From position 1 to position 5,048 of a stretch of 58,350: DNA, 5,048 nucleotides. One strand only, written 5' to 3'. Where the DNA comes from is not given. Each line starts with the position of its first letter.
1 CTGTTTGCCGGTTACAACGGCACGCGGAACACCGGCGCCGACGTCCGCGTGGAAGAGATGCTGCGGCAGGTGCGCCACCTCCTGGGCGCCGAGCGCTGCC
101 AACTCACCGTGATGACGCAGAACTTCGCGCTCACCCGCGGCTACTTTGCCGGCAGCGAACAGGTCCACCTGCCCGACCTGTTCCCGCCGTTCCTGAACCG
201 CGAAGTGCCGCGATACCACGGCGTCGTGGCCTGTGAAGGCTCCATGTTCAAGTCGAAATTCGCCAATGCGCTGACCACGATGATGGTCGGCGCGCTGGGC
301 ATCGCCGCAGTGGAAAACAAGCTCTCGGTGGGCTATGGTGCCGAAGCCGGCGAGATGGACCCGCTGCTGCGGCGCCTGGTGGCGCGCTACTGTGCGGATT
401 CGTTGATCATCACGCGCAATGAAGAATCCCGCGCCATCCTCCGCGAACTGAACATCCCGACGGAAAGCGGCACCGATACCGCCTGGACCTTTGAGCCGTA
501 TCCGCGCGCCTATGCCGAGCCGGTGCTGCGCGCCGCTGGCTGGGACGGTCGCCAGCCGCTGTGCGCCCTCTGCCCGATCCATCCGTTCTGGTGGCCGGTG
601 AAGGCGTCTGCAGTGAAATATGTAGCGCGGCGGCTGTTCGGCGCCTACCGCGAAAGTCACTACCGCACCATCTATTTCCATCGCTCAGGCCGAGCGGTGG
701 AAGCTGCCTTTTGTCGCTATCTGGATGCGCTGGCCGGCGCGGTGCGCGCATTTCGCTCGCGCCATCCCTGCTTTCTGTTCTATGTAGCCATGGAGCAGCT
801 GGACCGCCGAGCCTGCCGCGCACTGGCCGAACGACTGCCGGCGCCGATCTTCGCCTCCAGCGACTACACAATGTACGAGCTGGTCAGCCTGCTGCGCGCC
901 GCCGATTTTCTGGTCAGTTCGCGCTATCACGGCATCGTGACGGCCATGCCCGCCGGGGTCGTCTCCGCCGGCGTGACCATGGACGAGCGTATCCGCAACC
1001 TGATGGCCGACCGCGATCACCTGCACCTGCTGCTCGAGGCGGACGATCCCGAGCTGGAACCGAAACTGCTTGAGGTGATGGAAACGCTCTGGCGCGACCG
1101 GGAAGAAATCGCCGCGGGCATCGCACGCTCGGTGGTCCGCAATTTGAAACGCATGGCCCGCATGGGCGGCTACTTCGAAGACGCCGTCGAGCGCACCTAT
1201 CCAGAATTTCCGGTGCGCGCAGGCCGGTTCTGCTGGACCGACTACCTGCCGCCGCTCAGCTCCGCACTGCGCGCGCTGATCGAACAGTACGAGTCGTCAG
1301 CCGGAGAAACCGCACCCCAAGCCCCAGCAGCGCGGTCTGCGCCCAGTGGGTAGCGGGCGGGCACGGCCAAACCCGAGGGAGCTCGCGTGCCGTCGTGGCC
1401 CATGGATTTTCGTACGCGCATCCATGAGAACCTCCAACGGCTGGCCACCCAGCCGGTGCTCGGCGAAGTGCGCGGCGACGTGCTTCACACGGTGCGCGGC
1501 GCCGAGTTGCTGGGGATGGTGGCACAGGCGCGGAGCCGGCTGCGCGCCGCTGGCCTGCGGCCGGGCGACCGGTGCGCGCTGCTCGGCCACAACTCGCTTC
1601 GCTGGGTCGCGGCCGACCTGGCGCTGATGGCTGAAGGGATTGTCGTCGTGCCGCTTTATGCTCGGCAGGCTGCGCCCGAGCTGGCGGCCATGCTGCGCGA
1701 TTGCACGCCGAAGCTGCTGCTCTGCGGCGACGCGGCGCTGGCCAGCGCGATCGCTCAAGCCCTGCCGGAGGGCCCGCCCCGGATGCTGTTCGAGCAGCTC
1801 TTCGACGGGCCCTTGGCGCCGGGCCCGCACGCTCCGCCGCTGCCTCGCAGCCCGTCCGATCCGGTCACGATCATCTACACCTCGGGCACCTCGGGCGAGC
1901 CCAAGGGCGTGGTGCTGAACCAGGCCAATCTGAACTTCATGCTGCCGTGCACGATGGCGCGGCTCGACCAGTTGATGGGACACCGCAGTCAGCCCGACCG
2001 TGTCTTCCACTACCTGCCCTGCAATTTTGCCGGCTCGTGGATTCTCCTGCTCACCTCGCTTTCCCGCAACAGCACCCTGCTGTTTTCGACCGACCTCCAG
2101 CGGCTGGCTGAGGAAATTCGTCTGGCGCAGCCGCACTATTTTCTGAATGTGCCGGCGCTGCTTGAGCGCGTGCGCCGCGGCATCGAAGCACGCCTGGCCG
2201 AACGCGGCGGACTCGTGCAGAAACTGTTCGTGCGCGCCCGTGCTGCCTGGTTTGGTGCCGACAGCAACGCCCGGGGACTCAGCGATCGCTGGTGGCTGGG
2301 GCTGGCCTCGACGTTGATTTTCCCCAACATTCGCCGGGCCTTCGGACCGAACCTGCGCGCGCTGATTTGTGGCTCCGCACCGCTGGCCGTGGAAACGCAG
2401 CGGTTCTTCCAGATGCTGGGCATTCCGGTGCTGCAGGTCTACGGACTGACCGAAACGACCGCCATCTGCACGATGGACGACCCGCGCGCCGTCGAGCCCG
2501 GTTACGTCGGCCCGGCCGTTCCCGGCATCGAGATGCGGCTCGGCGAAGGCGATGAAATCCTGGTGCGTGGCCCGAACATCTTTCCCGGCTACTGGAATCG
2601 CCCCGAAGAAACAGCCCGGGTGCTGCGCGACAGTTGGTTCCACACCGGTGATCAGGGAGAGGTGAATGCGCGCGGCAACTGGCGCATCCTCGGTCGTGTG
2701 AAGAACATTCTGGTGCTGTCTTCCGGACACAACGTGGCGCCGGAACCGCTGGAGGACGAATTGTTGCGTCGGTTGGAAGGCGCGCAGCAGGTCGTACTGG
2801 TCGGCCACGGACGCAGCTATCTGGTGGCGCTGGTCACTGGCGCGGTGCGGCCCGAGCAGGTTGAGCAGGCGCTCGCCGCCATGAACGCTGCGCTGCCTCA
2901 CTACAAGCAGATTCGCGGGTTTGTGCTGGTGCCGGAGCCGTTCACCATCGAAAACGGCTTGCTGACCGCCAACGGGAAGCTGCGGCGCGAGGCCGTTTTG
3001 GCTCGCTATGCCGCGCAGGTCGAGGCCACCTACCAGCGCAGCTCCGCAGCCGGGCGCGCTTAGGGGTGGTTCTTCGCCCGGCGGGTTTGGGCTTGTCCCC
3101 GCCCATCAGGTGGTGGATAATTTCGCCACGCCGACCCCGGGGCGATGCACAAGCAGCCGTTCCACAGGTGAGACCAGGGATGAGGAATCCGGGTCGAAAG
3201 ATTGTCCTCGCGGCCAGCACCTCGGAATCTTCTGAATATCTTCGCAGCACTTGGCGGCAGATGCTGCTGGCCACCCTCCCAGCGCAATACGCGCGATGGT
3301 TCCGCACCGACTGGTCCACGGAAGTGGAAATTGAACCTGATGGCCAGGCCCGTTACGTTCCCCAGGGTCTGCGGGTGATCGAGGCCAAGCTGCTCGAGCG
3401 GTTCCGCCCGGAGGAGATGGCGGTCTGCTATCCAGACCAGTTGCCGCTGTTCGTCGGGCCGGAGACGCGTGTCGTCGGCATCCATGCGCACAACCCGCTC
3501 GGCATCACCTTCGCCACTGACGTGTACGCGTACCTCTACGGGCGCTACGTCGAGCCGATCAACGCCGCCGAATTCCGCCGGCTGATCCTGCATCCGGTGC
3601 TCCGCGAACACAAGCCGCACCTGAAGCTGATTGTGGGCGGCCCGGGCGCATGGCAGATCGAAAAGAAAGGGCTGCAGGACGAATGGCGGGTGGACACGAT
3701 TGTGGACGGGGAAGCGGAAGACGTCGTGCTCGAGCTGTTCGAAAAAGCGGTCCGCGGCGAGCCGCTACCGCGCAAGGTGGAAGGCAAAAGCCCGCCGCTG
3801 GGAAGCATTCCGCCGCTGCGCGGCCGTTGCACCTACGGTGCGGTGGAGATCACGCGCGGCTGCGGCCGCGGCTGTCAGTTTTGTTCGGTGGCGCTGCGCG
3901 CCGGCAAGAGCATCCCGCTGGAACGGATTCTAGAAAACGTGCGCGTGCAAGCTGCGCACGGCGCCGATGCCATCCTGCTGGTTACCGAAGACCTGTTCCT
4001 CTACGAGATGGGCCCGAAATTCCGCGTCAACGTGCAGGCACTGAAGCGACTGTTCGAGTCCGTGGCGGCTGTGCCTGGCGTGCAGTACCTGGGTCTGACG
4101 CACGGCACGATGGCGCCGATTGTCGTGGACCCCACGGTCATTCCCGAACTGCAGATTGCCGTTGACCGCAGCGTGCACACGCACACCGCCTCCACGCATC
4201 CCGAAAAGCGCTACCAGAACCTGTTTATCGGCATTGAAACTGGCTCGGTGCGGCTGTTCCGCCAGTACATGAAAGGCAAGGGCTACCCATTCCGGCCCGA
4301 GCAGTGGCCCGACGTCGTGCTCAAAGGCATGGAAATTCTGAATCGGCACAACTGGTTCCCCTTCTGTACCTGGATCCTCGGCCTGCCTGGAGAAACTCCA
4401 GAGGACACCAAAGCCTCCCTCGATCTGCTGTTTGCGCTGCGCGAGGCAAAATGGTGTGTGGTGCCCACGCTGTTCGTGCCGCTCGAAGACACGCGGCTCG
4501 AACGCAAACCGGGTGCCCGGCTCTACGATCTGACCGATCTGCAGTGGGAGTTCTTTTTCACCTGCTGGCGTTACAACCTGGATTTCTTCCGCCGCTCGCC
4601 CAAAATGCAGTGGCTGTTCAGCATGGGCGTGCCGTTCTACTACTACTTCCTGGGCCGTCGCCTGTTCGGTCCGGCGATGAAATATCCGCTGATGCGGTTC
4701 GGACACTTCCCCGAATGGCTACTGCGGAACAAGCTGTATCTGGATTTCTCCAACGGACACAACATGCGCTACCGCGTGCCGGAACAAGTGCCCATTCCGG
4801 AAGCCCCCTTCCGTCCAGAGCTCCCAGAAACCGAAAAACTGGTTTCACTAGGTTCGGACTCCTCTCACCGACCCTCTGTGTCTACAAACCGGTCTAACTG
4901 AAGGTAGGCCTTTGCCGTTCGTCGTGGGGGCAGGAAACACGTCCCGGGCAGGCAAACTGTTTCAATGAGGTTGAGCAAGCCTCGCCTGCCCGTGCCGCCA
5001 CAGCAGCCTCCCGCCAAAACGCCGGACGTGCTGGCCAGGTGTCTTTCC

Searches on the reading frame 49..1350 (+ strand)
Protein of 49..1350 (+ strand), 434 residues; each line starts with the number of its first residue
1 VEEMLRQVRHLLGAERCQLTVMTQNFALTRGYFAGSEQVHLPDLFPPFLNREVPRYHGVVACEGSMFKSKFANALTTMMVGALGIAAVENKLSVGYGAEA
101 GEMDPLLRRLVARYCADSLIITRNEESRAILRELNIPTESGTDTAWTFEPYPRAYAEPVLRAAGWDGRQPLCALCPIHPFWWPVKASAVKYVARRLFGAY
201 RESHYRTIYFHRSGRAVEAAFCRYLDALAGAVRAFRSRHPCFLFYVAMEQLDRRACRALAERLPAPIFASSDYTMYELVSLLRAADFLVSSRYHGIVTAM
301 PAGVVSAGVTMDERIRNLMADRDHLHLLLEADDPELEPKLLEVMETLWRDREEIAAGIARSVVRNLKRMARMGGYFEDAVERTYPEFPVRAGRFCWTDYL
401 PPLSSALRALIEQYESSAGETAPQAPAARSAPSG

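Call 56: search_protein_families(library=pfam, proteins=[window:49-1350:+], max_evalue=0.00001)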
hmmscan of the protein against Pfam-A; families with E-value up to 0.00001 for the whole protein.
window:49-1350:+ (434 aa): 1 family
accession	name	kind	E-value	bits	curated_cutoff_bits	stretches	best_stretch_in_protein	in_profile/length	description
PF04230.19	PS_pyruv_trans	-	1.5e-10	41.9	25.3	1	95-309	101-276/280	Polysaccharide pyruvyl transferase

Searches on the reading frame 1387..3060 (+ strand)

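Call 56: search_protein_families(library=pfam, proteins=[window:1387-3060:+], max_evalue=0.00001)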
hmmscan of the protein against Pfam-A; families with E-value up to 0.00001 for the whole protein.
window:1387-3060:+ (558 aa): 2 families
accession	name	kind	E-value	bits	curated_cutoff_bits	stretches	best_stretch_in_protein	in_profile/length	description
PF00501.34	AMP-binding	-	9.8e-59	199.5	29.9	1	39-403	25-384/384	AMP-binding enzyme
PF23562.2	AMP-binding_C_3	-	1.6e-10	41.9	20.8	1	440-552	2-123/124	AMP-binding enzyme C-terminal domain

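Call 59: search_protein_families(library=ncbifam, proteins=[window:1387-3060:+], max_evalue=0.00001)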
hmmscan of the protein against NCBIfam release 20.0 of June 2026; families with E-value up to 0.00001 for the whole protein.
window:1387-3060:+ (558 aa): 87 families (the best 25 are shown)
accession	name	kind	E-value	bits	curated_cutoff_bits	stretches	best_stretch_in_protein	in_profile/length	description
NF038343.1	ligase_FadD11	exception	6.1e-52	176.8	950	1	156-484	159-491/585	fatty acid--CoA ligase FadD11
NF004837.0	PRK06187.1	subfamily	1e-47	162.6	476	2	322-544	287-525/531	long-chain-fatty-acid--CoA ligase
NF005702.0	PRK07514.1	subfamily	1.4e-47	162.2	558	2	314-517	263-482/506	malonyl-CoA synthase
NF005801.1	PRK07656.1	equivalog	7.8e-44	150.1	657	2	322-474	280-437/500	FadD3 family acyl-CoA ligase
NF041592.1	carboxyl_red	equivalog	2.6e-43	147.9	1300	2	155-553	228-623/1160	carboxylic acid reductase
NF006572.0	PRK09088.1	equivalog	9.6e-41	140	696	2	322-536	258-482/491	acyl-CoA synthetase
NF004114.0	PRK05605.1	equivalog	5.7e-38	130.6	766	2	324-517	341-551/575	long-chain-fatty-acid--CoA ligase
TIGR01733.1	AA-adenyl-dom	subfamily_domain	8e-36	123.7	317.4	2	50-261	14-225/409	amino acid adenylation domain-containing protein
NF005858.0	PRK07787.1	subfamily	1.8e-35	122.3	575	1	54-480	40-414/471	acyl-CoA synthetase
NF004511.1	PRK05852.1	equivalog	5.3e-35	121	650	2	320-542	273-505/505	FadD7 family fatty acid--CoA ligase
NF005307.0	PRK06839.1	equivalog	2.3e-34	118.9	748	2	323-475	266-428/496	o-succinylbenzoate--CoA ligase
NF002966.0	PRK03640.1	equivalog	2.2e-33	115.6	556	2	318-512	251-457/483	o-succinylbenzoate--CoA ligase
TIGR01923.1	menE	equivalog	6.8e-33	114.2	330.15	2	322-477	225-385/442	o-succinylbenzoate--CoA ligase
NF004808.0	PRK06155.1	equivalog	1.3e-31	109.5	722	2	330-451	303-434/542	ATP-dependent acyl-CoA ligase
NF005714.0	PRK07529.1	subfamily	4.5e-31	107.9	632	1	323-462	340-498/640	acyl-CoA synthetase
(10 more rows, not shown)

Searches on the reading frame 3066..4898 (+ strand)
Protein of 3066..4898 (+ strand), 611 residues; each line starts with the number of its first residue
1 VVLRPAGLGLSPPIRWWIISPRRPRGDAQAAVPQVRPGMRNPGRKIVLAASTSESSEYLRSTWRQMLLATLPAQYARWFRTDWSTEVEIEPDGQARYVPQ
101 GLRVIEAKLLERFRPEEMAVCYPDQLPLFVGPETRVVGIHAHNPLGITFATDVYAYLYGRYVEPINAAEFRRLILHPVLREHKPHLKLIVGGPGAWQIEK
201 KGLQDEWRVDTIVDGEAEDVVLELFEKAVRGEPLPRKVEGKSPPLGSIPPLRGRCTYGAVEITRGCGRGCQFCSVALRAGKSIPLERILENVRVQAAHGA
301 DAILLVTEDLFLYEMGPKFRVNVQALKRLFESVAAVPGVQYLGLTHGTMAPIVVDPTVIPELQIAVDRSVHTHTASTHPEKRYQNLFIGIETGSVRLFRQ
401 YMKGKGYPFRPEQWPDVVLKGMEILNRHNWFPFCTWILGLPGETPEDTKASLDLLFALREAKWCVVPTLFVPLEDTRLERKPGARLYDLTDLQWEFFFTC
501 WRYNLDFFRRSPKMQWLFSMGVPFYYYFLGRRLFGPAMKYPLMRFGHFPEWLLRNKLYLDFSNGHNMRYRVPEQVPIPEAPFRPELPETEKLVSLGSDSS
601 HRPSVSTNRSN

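Call 56: search_protein_families(library=pfam, proteins=[window:3066-4898:+], max_evalue=0.00001)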
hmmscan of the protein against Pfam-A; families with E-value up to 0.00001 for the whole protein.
window:3066-4898:+ (611 aa): 1 family
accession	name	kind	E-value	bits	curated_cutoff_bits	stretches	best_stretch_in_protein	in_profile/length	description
PF04055.27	Radical_SAM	-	2.2e-11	44.6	29.5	1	260-455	1-166/166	Radical SAM superfamily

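Call 59: search_protein_families(library=ncbifam, proteins=[window:3066-4898:+], max_evalue=0.00001)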
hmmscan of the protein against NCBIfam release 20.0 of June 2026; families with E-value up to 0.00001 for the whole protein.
window:3066-4898:+ (611 aa): 6 families
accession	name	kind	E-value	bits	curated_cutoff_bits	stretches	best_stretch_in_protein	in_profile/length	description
TIGR04013.1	B12_SAM_MJ_1487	hypoth_equivalog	3.8e-20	72.1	251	1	183-487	67-362/382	TIGR04013 family B12-binding domain/radical SAM domain-containing protein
TIGR00089.1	TIGR00089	subfamily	2.7e-12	46.2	251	1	179-358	62-238/429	MiaB/RimO family radical SAM methylthiotransferase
TIGR04014.1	B12_SAM_MJ_0865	equivalog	8.2e-12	44.6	360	1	252-458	157-336/434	methyl-coenzyme M reductase glutamine C-methyltransferase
TIGR01574.1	miaB-methiolase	equivalog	1.4e-08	34.2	355.3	1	170-345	56-234/437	tRNA (N6-isopentenyl adenosine(37)-C2)-methylthiotransferase MiaB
TIGR01579.1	MiaB-like-C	equivalog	1.2e-06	28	357.05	1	179-362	59-242/416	tRNA (N(6)-L-threonylcarbamoyladenosine(37)-C(2))-methylthiotransferase MtaB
TIGR01578.1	MiaB-like-B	hypoth_equivalog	6.9e-06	25.1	314.7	0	254-315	131-194/421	tRNA (N(6)-L-threonylcarbamoyladenosine(37)-C(2))-methylthiotransferase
